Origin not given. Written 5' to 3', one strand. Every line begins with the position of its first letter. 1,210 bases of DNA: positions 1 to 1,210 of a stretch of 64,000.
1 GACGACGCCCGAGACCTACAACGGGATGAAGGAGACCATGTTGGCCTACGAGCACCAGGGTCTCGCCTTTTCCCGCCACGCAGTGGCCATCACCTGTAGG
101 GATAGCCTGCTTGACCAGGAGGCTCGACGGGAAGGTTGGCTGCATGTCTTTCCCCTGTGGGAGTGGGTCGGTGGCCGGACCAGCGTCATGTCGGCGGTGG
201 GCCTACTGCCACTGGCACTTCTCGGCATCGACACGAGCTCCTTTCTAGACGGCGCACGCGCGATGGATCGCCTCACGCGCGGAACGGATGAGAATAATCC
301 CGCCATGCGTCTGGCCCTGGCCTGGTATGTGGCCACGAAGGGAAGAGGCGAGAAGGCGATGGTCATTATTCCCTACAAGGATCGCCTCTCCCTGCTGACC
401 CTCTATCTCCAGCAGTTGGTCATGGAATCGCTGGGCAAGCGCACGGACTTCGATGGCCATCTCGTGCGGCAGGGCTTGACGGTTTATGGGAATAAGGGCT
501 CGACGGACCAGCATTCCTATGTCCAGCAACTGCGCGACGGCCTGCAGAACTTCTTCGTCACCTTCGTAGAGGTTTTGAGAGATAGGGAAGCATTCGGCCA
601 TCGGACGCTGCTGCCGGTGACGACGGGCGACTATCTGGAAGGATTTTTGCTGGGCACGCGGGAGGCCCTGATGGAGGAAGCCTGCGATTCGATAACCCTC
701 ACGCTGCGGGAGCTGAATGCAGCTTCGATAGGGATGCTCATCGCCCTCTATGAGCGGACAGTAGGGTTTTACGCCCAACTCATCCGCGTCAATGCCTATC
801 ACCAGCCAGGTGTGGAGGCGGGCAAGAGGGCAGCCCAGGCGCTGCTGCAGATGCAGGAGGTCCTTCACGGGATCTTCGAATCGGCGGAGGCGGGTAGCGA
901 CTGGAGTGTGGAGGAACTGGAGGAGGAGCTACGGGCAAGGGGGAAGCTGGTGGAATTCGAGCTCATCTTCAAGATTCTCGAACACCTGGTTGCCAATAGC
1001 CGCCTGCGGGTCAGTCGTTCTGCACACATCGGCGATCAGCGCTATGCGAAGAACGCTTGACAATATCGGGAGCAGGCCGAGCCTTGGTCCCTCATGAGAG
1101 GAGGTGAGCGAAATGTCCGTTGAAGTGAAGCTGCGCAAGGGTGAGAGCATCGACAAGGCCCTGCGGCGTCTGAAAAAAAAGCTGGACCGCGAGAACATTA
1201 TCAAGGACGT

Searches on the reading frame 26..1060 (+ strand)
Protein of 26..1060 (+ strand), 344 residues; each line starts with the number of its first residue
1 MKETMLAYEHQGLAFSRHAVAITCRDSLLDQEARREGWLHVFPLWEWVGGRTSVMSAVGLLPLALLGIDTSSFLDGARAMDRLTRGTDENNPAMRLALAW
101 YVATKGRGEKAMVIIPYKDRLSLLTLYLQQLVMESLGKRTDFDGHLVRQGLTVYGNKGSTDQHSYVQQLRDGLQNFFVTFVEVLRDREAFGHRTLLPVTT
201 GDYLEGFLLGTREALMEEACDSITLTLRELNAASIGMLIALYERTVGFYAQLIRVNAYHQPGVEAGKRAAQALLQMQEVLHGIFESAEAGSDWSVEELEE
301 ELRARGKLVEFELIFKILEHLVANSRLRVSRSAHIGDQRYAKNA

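Call 57: search_protein_families(library=pfam, proteins=[window:26-1060:+], max_evalue=0.0001)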
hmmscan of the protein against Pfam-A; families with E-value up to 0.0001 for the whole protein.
window:26-1060:+ (344 aa): 1 family
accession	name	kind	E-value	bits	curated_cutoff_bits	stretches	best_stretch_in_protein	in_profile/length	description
PF00342.24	PGI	-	9.7e-35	120.5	22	2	2-188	172-360/486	Phosphoglucose isomerase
